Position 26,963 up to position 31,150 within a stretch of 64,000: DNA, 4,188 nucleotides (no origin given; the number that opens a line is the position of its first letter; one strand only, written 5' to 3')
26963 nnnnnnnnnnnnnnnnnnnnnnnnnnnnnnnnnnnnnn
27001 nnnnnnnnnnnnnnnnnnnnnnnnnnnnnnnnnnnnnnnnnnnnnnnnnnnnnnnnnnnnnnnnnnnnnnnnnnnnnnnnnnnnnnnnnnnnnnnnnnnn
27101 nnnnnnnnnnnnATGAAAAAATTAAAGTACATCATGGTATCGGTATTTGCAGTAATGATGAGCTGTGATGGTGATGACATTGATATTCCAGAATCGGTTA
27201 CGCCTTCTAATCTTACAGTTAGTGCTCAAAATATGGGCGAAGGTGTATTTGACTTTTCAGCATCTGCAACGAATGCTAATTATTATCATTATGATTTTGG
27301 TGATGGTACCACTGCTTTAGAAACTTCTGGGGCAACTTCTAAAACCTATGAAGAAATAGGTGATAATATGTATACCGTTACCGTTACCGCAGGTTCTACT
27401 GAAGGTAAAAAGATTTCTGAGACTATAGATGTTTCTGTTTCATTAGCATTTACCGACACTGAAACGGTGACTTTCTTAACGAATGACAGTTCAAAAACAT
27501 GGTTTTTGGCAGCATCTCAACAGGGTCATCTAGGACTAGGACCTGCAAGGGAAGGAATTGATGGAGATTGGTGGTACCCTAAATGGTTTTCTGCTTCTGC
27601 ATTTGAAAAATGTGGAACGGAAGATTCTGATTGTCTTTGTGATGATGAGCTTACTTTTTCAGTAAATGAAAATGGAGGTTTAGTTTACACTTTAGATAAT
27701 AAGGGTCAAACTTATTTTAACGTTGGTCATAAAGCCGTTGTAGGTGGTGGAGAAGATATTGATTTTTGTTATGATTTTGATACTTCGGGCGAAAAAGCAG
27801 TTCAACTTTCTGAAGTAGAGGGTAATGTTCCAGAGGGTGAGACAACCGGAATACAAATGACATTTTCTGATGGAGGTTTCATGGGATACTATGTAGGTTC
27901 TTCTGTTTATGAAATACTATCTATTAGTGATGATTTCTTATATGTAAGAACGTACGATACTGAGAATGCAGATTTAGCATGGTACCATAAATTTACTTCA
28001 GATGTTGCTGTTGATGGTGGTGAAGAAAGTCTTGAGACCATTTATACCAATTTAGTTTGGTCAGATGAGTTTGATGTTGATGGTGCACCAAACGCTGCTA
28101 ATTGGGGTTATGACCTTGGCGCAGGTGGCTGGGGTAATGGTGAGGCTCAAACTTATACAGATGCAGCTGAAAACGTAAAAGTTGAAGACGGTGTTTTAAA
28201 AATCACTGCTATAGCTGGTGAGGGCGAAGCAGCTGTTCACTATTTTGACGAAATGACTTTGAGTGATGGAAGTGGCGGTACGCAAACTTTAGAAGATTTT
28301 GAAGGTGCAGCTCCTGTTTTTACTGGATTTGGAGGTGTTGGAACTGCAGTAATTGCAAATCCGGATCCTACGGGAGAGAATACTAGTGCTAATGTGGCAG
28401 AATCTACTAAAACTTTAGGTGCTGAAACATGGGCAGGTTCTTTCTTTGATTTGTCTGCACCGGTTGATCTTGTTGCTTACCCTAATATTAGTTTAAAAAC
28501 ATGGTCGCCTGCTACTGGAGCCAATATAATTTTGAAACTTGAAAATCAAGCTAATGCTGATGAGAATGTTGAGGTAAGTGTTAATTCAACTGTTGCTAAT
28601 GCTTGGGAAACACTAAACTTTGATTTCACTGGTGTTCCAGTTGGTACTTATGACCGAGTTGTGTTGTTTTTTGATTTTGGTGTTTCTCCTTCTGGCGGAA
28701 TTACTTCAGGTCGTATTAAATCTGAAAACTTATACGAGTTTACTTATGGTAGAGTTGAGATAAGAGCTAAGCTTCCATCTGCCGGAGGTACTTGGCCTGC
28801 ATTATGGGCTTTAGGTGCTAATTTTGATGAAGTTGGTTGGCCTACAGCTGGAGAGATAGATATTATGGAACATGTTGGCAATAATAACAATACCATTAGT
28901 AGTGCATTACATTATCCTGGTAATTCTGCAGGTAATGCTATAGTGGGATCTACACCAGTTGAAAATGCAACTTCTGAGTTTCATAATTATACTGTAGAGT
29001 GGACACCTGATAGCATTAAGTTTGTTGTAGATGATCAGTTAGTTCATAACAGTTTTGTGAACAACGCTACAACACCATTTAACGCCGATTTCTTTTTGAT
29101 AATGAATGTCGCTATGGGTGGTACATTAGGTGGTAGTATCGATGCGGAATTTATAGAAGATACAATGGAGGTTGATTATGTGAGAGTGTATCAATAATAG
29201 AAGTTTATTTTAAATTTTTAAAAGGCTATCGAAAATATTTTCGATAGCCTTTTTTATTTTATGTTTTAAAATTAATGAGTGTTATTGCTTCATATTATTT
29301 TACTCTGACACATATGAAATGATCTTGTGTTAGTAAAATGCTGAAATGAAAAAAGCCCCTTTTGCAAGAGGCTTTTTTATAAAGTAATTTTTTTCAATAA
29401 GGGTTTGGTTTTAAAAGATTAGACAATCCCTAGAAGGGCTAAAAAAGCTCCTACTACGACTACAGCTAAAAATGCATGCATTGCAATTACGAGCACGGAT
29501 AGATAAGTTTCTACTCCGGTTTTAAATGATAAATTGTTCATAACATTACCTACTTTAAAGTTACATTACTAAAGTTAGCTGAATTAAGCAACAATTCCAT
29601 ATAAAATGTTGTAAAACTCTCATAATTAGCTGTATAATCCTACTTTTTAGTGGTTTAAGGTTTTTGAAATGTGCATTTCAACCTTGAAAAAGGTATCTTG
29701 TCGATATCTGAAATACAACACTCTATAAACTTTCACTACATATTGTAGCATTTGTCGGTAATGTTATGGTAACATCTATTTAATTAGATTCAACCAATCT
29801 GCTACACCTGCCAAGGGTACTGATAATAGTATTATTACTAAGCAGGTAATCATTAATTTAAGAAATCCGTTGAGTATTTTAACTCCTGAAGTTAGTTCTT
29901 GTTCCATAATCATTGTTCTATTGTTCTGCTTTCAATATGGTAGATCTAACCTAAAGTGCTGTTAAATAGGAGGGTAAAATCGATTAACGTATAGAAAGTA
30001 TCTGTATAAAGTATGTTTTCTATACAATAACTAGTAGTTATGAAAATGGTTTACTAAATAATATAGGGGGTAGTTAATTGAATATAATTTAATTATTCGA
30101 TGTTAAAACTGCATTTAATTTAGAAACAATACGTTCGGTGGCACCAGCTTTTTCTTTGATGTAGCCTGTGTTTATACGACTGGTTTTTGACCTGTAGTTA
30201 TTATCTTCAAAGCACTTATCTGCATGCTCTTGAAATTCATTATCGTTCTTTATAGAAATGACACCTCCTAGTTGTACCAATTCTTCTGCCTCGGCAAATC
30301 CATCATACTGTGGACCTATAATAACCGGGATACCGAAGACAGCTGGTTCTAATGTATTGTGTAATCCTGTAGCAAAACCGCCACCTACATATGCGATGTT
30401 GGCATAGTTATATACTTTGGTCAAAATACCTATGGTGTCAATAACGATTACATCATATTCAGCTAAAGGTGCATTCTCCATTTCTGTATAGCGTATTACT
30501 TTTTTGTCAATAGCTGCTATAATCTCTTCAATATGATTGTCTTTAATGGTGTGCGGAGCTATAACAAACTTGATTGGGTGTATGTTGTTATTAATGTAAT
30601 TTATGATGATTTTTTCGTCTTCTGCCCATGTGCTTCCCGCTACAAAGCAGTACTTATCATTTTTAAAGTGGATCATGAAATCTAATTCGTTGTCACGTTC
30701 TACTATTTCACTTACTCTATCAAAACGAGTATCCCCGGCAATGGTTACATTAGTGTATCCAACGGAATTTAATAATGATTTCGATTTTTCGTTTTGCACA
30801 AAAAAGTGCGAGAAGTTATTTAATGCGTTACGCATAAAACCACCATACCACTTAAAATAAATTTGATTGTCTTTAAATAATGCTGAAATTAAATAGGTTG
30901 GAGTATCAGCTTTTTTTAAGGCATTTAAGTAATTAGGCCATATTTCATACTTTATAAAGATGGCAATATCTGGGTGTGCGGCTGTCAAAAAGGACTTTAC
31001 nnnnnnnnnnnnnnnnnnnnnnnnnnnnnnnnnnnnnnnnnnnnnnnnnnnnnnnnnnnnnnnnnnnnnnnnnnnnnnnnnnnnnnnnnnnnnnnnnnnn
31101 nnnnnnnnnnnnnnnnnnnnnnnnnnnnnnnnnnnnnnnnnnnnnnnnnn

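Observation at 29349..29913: Tandem pair of small membrane peptides with their own terminator in the gap between GH16 and waaA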

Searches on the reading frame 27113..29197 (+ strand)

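Call 56: search_protein_families(library=pfam, proteins=[window:27113-29197:+], max_evalue=0.00001)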
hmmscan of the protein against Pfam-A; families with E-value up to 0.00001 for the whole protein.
window:27113-29197:+ (694 aa): 2 families
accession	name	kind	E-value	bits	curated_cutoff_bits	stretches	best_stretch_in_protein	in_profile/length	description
PF00722.28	Glyco_hydro_16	-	3.3e-25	89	22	1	531-690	30-174/175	Glycosyl hydrolases family 16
PF03935.22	SKN1_KRE6_Sbg1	-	3.6e-06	26.1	30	0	532-570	184-224/501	Beta-glucan synthesis-associated protein SKN1/KRE6/Sbg1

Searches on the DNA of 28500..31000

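Call 5: search_rna_families(source=window, start=28500, end=31000, threshold=evalue, max_evalue=1)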
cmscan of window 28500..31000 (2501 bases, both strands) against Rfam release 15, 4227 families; matches with E-value up to 1: 7.
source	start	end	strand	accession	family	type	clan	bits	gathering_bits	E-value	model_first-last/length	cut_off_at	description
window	29349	29431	-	RF02379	csRNA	Gene; sRNA;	-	28.8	57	0.43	1-93/93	no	Cia-dependent small RNA csRNA1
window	29274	29381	+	RF01859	Phe_leader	Cis-reg; leader;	-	28.7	55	0.045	1-125/125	no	Phenylalanine leader peptide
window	29346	29395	-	RF01859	Phe_leader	Cis-reg; leader;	-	27.7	55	0.073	1-125/125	no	Phenylalanine leader peptide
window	29222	29276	-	RF02844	RefA9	Gene; antisense;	-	25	49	0.64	1-64/64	no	Enterococcus sRNA A9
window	29210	29256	-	RF03210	mir-7359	Gene; miRNA;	-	23.4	90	0.26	1-56/56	no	mir-7359 microRNA precursor family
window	28885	28956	+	RF01914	mir-932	Gene; miRNA;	-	20.6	54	0.23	1-76/76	no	mir-932 microRNA precursor family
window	29349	29477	-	RF04180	BTnc231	Gene; sRNA;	-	19.2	80.4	0.72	1-154/154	no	Bacteroides sRNA BTnc231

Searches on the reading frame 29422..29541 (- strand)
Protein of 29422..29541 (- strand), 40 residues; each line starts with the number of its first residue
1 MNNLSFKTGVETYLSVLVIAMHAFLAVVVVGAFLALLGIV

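Call 6: search_protein_families(library=pfam, proteins=[window:29422-29541:-], max_evalue=10)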
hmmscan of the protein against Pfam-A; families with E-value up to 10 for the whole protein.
seq(40 aa): 0 families

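Call 7: search_protein_families(library=ncbifam, proteins=[window:29422-29541:-], max_evalue=10)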
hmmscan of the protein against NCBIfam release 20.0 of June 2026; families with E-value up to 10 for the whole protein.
seq(40 aa): 0 families

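Call 9: find_homologous_proteins(query=window:29422-29541:-, max_evalue=10)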
Query seq(40 aa) (40 aa): 8 proteins with E <= 10 among 8 candidates.
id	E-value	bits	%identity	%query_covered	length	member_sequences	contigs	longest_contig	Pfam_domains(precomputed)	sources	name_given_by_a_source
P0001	1.4e-14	69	98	100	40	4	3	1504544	-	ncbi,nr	ncbi:hypothetical protein PXD56_03210 [Maribacter sp. SA7]|nr:hypothetical protein [Maribacter zhous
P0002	1.5e-12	63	85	100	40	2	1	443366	-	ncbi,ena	ncbi:MAG: hypothetical protein WA810_01885 [Maribacter sp.]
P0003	2.6e-12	62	88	100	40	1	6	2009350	-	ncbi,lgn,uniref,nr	ncbi:hypothetical protein [Maribacter ulvicola]|uniref:Uncharacterized protein n=1 Tax=Maribacter ul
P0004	8.6e-12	60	85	100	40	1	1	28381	-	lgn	-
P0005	4.9e-11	58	83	100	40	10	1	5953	-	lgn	-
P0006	5.6e-11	58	77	55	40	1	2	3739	-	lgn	-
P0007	7.9e-11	57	78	100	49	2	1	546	-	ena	-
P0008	1.2e-10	57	78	100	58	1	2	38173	-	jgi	-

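Call 53: search_solved_structures(query=A1, max_evalue=10)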
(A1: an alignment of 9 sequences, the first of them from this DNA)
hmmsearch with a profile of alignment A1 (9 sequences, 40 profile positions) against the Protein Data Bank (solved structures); distinct sequences matched with E-value up to 10: 0.

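Call 54: search_protein_families(library=padloc, proteins=[window:29422-29541:-], max_evalue=10)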
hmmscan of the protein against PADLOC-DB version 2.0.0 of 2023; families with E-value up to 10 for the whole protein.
seq(40 aa): 0 families

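Call 55: search_protein_families(library=phrogs, proteins=[window:29422-29541:-], max_evalue=10)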
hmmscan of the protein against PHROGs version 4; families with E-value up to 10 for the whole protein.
seq(40 aa): 0 families

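Call 66: find_related_loci(query=A1, collection=metagenome_contigs, flank=1500)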
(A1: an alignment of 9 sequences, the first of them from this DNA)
Query A1 (40 aa) in metagenome_contigs; peptide patterns used: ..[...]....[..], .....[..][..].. (x = any residue, [..] = any of these).
204 stretches matched a pattern; 32 encode a relative of the query (tblastn E <= 1e-3); 32 distinct loci.
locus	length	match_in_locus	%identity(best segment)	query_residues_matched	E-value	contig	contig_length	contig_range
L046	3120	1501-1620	100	1-40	4e-21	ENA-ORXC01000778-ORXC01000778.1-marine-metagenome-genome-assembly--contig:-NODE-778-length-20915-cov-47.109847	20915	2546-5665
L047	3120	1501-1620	90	1-40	3e-19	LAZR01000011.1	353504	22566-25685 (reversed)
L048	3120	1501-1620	88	1-40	4e-19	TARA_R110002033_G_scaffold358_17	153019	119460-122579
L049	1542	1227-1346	83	1-40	2e-18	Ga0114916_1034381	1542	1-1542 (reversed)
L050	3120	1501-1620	85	1-40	3e-18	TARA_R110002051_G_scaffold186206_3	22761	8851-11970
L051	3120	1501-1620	88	1-40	4e-18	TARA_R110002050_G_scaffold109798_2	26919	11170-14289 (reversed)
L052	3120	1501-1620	88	1-40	4e-18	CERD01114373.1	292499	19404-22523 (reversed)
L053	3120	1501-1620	85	1-40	4e-18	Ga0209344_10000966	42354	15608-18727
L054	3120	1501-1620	88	1-40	4e-18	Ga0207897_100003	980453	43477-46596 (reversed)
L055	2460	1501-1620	83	1-40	5e-18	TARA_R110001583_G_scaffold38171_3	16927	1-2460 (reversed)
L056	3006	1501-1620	83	1-40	5e-18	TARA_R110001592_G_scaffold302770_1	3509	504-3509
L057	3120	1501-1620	80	1-40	5e-17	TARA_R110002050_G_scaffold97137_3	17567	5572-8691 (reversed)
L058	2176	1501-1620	80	1-40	5e-17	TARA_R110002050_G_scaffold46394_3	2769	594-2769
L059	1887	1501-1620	78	1-40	8e-17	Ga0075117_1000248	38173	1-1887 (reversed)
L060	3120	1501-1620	80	1-40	7e-17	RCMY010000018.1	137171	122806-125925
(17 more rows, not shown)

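Call 68: find_related_loci(query=A1, collection=viral_contigs, flank=2000)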
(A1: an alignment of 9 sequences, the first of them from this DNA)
Query A1 (40 aa) in viral_contigs; peptide patterns used: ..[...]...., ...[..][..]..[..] (x = any residue, [..] = any of these).
127 stretches matched a pattern, but none encodes a relative of the query by tblastn (E <= 1e-3).
